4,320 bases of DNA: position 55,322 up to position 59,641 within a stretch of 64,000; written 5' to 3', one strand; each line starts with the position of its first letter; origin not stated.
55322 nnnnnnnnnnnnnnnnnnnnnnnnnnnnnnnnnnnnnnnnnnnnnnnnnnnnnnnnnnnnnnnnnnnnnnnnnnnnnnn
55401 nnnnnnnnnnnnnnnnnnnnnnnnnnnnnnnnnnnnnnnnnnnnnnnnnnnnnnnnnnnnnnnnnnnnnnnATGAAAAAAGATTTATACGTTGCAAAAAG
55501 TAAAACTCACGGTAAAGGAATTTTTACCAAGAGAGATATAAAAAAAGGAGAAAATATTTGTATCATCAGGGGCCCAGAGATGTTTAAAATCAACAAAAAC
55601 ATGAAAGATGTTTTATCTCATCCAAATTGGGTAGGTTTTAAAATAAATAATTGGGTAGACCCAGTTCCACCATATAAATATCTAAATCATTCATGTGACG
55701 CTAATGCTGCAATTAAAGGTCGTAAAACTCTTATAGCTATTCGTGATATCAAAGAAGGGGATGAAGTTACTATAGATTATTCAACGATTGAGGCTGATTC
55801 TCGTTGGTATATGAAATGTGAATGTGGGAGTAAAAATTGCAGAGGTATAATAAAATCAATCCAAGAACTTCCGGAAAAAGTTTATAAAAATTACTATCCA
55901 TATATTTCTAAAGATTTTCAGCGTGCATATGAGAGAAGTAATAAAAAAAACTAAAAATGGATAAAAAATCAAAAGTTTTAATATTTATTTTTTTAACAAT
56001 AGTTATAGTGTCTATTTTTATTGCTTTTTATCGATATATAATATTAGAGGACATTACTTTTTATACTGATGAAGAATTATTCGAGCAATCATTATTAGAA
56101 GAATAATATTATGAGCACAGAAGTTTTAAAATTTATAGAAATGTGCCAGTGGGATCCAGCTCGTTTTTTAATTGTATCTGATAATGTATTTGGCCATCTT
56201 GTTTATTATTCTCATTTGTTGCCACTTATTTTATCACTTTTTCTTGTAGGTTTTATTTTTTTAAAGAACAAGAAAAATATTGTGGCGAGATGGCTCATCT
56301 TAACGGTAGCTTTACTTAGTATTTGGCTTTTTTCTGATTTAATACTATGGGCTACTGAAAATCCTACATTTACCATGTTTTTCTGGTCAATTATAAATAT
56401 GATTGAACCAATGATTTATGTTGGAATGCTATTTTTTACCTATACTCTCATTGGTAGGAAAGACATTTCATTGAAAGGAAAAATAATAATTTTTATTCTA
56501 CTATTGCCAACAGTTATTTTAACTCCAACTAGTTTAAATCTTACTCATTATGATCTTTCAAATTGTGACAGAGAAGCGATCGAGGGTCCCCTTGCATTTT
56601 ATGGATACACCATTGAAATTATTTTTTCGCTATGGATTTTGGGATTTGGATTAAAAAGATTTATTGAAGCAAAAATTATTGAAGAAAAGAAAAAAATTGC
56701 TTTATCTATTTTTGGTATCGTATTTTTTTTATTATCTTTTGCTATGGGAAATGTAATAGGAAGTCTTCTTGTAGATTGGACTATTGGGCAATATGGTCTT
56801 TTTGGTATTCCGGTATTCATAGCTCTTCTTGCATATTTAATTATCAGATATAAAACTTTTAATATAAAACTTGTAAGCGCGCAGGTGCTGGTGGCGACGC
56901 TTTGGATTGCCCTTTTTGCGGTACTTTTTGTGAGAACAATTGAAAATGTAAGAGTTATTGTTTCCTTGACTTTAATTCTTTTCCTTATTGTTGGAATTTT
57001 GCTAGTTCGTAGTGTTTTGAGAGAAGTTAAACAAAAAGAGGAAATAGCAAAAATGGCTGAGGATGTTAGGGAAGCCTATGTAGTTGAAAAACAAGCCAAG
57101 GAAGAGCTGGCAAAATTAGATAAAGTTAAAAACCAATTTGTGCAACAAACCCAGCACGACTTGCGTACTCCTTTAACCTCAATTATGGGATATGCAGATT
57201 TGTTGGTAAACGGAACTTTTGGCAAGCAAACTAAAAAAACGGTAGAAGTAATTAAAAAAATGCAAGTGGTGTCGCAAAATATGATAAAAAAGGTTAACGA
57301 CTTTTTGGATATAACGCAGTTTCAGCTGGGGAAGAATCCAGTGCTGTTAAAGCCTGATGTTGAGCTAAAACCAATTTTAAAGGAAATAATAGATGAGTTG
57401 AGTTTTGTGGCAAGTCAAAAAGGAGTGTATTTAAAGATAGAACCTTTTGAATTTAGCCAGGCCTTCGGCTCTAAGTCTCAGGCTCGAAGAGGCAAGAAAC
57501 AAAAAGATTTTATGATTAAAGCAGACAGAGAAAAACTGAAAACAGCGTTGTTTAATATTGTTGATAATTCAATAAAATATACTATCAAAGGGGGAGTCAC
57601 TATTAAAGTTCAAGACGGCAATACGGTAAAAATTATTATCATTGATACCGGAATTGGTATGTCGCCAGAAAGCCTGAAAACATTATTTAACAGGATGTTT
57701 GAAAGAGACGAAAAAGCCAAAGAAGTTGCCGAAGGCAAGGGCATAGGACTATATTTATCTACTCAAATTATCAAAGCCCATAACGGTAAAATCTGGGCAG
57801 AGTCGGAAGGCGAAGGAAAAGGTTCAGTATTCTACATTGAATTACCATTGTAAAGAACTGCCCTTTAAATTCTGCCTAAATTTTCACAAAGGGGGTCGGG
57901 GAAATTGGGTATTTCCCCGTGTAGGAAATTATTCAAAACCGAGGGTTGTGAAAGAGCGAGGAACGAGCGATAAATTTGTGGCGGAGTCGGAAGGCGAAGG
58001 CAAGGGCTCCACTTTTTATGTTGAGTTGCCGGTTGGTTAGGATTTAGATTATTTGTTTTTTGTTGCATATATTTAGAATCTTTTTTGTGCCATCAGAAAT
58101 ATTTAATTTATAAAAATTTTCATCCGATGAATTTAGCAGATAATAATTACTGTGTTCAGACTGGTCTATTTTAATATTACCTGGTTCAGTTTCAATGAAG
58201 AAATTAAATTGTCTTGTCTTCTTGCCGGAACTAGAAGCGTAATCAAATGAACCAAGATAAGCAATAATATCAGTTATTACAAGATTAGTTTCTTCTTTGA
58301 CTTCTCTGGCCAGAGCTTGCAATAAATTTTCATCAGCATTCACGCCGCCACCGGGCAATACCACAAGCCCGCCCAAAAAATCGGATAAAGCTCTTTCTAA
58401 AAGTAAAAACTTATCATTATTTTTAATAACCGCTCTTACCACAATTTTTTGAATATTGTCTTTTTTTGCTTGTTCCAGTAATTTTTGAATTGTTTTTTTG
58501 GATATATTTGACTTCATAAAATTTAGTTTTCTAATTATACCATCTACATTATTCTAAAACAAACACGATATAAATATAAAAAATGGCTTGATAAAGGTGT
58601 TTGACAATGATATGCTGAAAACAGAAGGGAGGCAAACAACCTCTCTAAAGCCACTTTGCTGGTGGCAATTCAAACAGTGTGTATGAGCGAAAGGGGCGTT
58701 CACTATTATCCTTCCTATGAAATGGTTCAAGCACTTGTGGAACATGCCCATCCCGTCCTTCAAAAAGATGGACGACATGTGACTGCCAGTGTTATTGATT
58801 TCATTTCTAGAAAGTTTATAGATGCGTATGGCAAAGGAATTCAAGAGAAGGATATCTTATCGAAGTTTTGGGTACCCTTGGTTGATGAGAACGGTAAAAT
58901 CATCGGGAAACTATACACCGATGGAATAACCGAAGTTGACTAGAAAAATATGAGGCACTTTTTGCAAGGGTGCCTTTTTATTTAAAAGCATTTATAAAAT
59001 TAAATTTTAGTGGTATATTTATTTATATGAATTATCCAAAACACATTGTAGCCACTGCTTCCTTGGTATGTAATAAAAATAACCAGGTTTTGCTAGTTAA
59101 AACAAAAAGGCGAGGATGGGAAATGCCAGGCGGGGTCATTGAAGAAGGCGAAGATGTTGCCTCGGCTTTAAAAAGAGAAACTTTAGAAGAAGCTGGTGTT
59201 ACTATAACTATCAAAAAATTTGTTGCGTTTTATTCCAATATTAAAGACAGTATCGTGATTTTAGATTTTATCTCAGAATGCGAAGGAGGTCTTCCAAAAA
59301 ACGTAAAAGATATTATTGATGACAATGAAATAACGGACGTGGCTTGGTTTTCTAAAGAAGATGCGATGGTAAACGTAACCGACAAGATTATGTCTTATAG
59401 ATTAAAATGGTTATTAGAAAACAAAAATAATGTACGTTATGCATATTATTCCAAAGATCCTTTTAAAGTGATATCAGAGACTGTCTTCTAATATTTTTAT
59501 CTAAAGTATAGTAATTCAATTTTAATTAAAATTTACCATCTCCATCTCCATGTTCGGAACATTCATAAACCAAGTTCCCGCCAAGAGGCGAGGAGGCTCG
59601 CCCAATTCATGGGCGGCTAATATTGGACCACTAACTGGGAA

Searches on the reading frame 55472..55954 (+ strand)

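Call 55: search_protein_families(library=pfam, proteins=[window:55472-55954:+], max_evalue=0.001)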
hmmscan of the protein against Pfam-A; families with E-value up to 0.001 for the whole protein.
window:55472-55954:+ (160 aa): 1 family
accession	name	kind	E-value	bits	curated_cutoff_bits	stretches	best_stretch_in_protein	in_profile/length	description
PF00856.33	SET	-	9.2e-14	52.2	22.4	1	14-104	1-105/105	SET domain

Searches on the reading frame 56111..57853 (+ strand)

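Call 55: search_protein_families(library=pfam, proteins=[window:56111-57853:+], max_evalue=0.001)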
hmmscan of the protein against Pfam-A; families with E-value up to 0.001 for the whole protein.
window:56111-57853:+ (580 aa): 4 families
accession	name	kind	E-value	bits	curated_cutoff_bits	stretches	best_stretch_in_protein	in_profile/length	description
PF02518.31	HATPase_c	-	1.3e-23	84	26.4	1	472-580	2-109/111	Histidine kinase-, DNA gyrase B-, and HSP90-like ATPase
PF00512.31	HisKA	-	6.4e-12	45.8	26.9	1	340-405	2-64/66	His Kinase A (phospho-acceptor) domain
PF13589.12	HATPase_c_3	-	2e-07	31.6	25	1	476-554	3-84/137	Histidine kinase-, DNA gyrase B-, and HSP90-like ATPase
PF16927.11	HisKA_7TM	-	3.3e-05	24.3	28.6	1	38-252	5-222/224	N-terminal 7TM region of histidine kinase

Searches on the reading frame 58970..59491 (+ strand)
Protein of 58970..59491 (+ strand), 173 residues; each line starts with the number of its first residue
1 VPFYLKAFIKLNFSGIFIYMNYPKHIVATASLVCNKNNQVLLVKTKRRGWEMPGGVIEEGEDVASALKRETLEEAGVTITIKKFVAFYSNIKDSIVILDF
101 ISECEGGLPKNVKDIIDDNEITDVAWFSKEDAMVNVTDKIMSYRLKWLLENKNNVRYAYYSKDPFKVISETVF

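Call 55: search_protein_families(library=pfam, proteins=[window:58970-59491:+], max_evalue=0.001)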
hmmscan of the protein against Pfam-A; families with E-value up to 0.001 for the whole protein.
window:58970-59491:+ (173 aa): 1 family
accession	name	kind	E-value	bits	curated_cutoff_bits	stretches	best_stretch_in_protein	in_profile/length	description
PF00293.34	NUDIX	-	2e-18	67.1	21.1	1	25-135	2-121/134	NUDIX domain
